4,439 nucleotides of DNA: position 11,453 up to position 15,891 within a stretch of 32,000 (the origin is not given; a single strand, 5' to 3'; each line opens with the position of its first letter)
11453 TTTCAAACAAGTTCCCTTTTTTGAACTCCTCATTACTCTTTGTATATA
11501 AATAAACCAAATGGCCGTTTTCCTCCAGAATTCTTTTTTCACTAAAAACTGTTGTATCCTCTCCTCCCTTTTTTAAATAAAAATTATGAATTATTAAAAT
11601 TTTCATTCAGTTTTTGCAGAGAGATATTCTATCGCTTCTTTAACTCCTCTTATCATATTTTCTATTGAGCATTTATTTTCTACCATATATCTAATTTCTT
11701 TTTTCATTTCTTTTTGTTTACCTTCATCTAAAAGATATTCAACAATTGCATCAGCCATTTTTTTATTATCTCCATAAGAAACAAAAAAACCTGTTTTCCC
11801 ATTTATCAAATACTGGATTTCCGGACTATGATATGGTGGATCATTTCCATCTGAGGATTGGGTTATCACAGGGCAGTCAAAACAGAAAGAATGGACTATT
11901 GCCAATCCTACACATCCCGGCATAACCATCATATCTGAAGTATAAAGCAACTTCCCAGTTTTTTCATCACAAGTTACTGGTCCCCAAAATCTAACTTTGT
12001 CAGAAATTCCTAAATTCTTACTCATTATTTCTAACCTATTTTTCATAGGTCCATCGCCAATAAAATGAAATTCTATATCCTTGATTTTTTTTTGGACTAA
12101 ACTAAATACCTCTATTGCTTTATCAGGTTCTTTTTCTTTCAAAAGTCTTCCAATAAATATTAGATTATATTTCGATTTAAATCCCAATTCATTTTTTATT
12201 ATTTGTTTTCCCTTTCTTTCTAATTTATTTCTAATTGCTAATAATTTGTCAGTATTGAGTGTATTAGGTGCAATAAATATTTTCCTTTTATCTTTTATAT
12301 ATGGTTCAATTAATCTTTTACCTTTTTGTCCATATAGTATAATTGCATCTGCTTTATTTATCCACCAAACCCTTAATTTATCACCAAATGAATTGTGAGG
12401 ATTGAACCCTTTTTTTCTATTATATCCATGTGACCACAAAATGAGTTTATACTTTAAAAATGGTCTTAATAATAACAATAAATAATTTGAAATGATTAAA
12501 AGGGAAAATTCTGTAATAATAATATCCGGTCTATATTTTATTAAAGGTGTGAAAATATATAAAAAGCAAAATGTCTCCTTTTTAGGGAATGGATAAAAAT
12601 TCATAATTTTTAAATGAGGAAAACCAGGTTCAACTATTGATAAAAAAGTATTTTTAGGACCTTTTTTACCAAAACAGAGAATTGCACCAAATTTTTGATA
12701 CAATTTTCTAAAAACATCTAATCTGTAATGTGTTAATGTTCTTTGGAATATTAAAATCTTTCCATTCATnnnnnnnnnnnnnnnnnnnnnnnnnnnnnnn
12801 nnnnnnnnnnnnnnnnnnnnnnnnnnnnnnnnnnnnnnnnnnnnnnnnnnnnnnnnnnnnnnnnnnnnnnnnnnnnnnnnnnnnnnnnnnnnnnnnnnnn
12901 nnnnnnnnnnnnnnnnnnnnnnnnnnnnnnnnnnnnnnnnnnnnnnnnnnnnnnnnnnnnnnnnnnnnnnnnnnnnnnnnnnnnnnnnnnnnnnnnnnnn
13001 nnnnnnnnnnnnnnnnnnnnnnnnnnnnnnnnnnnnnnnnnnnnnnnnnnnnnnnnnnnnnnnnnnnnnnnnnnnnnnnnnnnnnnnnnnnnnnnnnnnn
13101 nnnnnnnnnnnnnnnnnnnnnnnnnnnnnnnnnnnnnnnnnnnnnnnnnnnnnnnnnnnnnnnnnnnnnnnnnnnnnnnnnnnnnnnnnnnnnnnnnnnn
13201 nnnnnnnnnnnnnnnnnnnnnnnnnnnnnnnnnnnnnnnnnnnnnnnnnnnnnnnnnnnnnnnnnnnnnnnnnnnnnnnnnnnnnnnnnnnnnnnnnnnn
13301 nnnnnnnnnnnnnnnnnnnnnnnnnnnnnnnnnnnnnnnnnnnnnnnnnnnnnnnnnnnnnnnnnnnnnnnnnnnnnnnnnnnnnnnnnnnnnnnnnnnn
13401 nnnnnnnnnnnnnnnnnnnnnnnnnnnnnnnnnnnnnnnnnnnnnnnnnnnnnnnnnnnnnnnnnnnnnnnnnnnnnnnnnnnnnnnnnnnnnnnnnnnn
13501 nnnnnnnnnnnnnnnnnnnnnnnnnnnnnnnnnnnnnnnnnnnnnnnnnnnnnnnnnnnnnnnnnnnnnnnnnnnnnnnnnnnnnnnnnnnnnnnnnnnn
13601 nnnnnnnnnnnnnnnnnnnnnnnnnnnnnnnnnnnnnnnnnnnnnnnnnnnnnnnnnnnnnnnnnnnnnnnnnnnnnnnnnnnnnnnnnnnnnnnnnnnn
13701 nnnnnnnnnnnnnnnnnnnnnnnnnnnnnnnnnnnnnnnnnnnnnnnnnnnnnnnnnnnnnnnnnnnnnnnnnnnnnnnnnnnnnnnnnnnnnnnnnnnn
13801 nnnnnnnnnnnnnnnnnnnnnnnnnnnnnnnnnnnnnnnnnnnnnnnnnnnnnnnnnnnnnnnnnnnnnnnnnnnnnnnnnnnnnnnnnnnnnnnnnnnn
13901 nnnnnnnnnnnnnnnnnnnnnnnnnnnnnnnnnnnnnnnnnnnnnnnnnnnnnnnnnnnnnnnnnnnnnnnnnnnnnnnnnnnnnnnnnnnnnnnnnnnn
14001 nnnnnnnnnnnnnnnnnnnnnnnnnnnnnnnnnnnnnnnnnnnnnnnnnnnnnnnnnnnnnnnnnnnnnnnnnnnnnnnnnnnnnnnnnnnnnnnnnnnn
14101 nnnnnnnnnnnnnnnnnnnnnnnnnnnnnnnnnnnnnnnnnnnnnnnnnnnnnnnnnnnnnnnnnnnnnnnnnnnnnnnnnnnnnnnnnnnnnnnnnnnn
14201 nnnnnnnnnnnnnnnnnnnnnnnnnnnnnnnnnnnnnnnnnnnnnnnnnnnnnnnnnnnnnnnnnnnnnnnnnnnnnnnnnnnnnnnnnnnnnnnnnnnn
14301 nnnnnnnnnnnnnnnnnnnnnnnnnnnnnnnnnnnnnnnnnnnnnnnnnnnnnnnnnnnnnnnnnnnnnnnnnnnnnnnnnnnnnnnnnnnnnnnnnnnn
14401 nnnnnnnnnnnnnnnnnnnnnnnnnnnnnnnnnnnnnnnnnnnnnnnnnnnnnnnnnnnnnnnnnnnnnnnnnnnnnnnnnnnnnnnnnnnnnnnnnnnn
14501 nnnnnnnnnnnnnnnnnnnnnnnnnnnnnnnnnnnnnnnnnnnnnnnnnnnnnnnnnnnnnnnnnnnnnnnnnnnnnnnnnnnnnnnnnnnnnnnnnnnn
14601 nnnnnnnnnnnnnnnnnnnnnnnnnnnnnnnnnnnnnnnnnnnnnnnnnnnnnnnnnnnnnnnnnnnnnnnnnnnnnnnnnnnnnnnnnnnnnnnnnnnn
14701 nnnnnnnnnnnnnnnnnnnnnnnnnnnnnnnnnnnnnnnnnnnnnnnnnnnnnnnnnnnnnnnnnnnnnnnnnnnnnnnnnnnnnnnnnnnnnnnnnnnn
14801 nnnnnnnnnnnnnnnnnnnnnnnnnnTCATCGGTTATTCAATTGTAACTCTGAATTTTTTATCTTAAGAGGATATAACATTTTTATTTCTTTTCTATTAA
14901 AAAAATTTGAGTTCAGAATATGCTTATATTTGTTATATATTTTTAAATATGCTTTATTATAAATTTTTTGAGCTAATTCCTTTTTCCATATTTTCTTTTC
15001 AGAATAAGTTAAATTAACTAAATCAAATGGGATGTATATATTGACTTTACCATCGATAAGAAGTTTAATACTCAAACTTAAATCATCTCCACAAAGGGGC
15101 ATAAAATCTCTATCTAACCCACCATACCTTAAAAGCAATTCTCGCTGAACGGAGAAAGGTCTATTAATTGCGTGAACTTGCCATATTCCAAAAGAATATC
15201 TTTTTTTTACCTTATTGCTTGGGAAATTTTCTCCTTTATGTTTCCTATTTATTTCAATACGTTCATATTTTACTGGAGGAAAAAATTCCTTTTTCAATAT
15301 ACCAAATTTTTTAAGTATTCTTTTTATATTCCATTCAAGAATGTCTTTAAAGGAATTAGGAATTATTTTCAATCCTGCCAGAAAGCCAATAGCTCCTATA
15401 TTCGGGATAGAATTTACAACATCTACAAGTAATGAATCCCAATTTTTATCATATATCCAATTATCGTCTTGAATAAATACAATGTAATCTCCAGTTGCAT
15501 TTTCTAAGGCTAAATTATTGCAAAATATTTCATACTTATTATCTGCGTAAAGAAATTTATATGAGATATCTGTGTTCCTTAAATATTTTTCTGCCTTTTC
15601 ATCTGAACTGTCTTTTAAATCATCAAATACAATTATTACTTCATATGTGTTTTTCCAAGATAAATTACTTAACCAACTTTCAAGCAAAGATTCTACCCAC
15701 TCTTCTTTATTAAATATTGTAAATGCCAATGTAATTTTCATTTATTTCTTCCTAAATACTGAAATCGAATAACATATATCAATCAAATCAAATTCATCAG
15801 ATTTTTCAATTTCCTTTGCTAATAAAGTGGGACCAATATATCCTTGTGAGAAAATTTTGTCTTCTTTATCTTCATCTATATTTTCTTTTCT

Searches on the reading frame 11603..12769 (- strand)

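Call 98: search_protein_families(library=pfam, proteins=[window:11603-12769:-], max_evalue=0.00001)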
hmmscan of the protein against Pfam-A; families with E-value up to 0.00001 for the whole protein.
window:11603-12769:- (388 aa): 2 families
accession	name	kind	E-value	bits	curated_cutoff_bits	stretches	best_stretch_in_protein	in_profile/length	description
PF00534.26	Glycos_transf_1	-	8.2e-23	81.2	26.4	1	190-360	4-170/172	Glycosyl transferases group 1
PF13692.12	Glyco_trans_1_4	-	2.5e-18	67.1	27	1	202-347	3-141/142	Glycosyl transferases group 1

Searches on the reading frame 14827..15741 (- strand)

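Call 98: search_protein_families(library=pfam, proteins=[window:14827-15741:-], max_evalue=0.00001)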
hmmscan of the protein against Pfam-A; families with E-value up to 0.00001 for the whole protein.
window:14827-15741:- (304 aa): 1 family
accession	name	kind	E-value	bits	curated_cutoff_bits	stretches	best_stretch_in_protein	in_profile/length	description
PF00535.33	Glycos_transf_2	-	5.4e-11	43.1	23.3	1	8-121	5-115/168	Glycosyl transferase family 2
